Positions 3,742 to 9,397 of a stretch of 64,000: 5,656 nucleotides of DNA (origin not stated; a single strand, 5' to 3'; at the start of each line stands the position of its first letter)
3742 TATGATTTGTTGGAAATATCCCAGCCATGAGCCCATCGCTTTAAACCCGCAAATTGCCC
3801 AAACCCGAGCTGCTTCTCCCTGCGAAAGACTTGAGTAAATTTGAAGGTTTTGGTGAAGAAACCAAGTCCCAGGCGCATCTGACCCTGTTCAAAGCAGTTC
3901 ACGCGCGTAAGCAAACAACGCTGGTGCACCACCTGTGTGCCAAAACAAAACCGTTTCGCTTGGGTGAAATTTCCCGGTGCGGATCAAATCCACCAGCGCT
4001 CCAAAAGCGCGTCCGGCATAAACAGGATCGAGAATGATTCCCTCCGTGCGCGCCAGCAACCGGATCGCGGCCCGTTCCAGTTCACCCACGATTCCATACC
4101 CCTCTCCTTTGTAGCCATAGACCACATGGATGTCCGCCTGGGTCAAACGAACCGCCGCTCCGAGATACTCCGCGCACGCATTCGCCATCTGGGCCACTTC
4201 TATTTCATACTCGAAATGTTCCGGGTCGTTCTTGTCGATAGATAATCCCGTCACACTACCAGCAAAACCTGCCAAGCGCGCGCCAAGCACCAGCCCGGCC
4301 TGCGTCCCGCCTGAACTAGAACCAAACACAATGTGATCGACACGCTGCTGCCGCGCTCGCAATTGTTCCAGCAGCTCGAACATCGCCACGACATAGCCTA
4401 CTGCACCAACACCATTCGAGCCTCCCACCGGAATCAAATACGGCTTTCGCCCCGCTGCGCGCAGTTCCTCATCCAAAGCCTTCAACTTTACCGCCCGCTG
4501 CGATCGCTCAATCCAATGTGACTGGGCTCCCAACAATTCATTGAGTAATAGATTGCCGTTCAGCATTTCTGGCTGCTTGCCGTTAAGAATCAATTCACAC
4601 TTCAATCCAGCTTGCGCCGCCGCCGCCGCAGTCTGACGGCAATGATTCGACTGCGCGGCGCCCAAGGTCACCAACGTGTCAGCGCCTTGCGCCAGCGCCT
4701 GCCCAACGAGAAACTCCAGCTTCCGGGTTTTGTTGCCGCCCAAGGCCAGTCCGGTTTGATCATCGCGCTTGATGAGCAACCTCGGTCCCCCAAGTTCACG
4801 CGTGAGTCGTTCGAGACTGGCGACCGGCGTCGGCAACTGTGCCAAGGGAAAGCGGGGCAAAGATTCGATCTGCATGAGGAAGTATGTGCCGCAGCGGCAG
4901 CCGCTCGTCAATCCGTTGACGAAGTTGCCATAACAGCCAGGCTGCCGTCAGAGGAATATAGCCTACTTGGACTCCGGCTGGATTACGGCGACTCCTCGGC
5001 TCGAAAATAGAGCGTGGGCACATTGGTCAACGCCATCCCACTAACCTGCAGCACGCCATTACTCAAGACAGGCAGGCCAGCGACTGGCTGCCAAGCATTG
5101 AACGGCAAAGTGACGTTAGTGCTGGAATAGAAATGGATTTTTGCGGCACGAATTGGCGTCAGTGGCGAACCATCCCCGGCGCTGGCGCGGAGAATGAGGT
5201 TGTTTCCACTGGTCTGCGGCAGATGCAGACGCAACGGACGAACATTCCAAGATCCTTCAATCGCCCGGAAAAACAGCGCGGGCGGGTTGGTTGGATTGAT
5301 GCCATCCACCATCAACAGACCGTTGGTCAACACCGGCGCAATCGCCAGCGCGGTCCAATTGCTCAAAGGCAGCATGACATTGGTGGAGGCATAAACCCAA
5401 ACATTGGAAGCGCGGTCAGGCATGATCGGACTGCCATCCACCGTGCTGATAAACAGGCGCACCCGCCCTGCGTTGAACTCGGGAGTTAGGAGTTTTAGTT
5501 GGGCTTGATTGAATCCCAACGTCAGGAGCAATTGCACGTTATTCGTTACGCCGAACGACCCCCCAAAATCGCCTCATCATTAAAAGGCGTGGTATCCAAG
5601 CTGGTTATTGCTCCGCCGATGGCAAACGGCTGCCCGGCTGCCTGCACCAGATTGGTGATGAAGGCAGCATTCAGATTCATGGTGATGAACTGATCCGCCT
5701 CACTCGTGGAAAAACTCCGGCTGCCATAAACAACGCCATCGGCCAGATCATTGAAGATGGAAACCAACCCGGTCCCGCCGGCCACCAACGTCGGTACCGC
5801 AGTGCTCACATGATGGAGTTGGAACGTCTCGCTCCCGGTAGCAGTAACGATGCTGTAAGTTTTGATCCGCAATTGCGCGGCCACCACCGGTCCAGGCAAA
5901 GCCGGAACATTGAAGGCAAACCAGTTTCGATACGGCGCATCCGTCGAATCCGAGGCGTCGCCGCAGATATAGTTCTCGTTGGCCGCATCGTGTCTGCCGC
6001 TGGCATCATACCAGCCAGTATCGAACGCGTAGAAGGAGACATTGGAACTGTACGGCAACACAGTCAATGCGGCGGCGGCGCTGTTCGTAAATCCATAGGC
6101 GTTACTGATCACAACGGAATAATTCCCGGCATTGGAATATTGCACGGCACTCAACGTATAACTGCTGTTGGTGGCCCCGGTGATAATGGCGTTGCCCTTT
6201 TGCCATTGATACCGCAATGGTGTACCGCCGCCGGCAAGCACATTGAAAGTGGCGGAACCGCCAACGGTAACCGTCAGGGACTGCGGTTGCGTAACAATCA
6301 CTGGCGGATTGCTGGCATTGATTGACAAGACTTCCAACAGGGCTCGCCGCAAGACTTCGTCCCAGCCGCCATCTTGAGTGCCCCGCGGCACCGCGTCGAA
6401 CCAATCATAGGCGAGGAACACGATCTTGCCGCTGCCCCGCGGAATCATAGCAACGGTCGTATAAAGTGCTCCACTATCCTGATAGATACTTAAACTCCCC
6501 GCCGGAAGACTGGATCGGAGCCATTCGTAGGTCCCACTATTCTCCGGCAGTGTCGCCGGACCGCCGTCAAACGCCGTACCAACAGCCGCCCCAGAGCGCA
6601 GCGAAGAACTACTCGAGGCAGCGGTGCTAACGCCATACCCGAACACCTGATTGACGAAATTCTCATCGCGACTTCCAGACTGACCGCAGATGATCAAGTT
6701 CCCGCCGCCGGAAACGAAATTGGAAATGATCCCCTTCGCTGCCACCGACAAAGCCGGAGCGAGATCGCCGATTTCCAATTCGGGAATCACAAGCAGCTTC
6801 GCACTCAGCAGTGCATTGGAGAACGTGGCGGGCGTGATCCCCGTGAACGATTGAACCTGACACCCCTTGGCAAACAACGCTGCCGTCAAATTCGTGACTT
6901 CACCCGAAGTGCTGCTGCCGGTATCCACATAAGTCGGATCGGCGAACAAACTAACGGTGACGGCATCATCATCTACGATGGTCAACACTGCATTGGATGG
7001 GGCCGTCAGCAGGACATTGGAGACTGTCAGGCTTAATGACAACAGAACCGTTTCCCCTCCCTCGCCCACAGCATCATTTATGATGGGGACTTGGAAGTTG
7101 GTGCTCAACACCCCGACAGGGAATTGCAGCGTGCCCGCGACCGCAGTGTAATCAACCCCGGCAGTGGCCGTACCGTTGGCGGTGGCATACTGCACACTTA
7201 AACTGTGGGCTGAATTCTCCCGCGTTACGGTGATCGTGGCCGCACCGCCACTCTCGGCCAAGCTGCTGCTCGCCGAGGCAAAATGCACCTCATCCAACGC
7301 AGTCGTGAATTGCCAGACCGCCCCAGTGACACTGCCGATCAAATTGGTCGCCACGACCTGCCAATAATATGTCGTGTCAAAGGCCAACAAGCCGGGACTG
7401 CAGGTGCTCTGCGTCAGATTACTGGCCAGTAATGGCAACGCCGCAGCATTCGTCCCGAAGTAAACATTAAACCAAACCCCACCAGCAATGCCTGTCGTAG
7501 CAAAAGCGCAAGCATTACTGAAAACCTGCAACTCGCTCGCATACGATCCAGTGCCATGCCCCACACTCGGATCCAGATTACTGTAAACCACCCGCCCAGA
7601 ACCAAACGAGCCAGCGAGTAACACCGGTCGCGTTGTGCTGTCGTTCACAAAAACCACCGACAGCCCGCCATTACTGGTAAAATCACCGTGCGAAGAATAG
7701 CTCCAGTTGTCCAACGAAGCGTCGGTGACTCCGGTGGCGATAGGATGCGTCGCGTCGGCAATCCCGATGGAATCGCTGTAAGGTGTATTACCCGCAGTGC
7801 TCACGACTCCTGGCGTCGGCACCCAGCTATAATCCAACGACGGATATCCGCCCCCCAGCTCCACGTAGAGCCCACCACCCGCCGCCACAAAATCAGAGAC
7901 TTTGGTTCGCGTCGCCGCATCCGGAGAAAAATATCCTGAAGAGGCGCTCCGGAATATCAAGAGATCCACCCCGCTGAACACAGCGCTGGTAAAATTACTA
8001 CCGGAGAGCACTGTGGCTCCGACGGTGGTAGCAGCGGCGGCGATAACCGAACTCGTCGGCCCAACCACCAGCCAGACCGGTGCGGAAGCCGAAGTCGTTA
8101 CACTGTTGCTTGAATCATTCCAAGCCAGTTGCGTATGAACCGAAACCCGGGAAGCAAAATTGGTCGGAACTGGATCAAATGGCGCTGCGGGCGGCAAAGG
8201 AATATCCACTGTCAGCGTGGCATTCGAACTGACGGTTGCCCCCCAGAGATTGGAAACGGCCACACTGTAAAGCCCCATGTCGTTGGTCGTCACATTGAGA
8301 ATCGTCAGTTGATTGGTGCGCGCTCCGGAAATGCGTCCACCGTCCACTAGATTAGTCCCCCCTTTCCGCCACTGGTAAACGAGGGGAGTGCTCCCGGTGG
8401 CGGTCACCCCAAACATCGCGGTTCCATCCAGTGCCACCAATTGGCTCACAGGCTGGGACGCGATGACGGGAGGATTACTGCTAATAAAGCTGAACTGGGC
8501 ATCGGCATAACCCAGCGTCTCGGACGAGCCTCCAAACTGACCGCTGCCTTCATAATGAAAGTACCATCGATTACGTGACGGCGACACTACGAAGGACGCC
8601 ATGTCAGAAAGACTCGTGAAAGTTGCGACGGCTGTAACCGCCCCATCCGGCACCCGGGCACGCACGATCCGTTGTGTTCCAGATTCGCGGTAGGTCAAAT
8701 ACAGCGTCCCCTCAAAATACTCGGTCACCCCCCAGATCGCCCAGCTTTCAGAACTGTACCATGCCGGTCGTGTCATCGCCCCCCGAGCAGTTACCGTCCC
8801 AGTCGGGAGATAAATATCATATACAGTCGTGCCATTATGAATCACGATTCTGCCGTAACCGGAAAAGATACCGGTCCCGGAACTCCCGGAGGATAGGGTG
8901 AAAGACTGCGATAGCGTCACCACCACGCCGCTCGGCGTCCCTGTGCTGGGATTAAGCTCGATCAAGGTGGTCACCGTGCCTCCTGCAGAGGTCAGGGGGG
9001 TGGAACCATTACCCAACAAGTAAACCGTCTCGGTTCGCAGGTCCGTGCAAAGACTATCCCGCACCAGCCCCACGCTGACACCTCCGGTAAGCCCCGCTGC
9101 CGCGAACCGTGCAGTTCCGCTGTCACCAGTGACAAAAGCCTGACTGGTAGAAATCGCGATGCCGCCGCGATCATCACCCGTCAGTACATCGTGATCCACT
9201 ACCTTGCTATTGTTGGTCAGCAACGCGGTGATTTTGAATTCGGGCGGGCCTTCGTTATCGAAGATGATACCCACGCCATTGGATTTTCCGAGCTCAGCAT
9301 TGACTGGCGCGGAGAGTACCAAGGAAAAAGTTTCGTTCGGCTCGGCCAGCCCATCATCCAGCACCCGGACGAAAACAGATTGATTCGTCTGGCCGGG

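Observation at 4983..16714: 11.7-kb gene for a giant surface protein that fuses an M36 fungalysin-type protease head to about 30 adhesin-like beta-sandwich modules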

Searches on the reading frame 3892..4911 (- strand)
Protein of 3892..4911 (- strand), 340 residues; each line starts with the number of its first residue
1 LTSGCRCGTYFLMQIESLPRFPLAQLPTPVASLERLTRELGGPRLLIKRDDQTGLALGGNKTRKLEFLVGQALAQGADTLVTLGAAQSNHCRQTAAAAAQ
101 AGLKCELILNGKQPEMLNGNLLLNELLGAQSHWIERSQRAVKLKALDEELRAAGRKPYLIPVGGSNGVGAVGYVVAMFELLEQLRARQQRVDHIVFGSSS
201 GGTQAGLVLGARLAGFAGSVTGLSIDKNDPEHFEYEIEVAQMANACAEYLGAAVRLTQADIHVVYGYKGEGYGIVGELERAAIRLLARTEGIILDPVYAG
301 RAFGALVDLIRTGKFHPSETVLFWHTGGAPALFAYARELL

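Call 26: search_protein_families(library=pfam, proteins=[window:3892-4911:-], max_evalue=0.001)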
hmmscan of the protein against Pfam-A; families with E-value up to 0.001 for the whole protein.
window:3892-4911:- (340 aa): 2 families
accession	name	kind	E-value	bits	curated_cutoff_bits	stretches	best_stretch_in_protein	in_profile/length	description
PF00291.31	PALP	-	1.4e-44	153.1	35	1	24-327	4-295/295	Pyridoxal-phosphate dependent enzyme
PF01012.27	ETF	-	0.00084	19.6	26.7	0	186-228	85-127/181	Electron transfer flavoprotein domain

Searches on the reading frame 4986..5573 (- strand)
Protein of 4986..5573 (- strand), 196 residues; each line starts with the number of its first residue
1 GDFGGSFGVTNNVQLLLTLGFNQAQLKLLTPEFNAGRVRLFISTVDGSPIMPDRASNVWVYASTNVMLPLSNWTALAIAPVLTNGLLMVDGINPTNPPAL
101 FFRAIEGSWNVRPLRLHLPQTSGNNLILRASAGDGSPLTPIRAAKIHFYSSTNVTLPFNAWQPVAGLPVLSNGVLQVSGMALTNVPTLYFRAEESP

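Call 5: search_protein_families(library=pfam, proteins=[window:4986-5573:-], max_evalue=0.01)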
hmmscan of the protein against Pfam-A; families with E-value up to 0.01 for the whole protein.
window:4986-5573:- (196 aa): 0 families

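Call 6: search_protein_families(library=ncbifam, proteins=[window:4986-5573:-], max_evalue=0.01)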
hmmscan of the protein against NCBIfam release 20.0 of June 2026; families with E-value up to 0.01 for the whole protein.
window:4986-5573:- (196 aa): 0 families

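Call 13: search_protein_families(library=pfam, max_evalue=1, proteins=[window:4986-5573:-])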
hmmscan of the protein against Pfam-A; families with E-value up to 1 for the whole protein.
seq(196 aa): 0 families

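Call 64: search_protein_families(library=ncbifam, max_evalue=1, proteins=[window:4986-5504:-])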
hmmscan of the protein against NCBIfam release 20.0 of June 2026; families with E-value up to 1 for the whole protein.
seq(173 aa): 0 families

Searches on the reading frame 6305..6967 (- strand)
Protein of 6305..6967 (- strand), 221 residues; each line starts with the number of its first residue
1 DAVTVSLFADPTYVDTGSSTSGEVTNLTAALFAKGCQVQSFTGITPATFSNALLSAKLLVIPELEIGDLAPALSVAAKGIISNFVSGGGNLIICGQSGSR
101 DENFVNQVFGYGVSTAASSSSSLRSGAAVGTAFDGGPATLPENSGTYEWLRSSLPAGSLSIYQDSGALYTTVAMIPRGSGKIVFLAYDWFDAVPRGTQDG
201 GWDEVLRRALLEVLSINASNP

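Call 13: search_protein_families(library=pfam, max_evalue=1, proteins=[window:6305-6967:-])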
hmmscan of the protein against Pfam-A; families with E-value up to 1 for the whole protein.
seq(221 aa): 1 family
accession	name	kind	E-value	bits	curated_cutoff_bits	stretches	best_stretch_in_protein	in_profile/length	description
PF08532.16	Glyco_hydro_42M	-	0.099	12.6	25.8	1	69-104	62-100/207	Beta-galactosidase trimerisation domain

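Call 64: search_protein_families(library=ncbifam, max_evalue=1, proteins=[window:6305-6967:-])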
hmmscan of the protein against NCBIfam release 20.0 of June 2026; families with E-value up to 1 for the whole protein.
seq(221 aa): 0 families

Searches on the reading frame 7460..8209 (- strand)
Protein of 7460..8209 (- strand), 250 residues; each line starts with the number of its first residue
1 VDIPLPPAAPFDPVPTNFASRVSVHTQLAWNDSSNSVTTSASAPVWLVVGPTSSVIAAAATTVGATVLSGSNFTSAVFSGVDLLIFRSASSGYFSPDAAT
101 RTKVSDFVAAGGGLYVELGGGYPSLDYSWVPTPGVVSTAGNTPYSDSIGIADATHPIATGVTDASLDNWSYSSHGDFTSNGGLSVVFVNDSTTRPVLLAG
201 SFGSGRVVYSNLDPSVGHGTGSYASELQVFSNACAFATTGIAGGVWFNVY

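Call 13: search_protein_families(library=pfam, max_evalue=1, proteins=[window:7460-8209:-])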
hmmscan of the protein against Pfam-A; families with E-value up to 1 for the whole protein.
seq(250 aa): 3 families
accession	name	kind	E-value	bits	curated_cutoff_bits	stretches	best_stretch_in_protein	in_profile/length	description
PF06283.17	ThuA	-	1.1e-07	32.8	33.4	1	59-226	30-196/209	Trehalose utilisation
PF00805.28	Pentapeptide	-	0.053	13.5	20.2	1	66-83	16-33/40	Pentapeptide repeats (8 copies)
PF24157.1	DUF7408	-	0.065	13.7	27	1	52-211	9-153/174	Domain of unknown function (DUF7408)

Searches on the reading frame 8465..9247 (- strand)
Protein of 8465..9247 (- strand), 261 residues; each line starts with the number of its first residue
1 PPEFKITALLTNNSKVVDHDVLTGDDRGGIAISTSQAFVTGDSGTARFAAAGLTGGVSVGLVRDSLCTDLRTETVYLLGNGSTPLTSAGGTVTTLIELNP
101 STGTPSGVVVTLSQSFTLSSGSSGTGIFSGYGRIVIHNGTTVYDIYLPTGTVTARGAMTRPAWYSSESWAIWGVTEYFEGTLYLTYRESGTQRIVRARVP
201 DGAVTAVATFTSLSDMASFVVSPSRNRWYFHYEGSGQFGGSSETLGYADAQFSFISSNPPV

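Call 13: search_protein_families(library=pfam, max_evalue=1, proteins=[window:8465-9247:-])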
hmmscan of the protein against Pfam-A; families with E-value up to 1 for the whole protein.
seq(261 aa): 0 families

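Call 46: search_protein_families(library=pfam, max_evalue=1, proteins=[window:8465-9247:-])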
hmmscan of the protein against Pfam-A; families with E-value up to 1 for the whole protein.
seq(261 aa): 0 families

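Call 64: search_protein_families(library=ncbifam, max_evalue=1, proteins=[window:8465-9247:-])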
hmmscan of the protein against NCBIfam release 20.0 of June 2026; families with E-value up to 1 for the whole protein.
seq(261 aa): 0 families
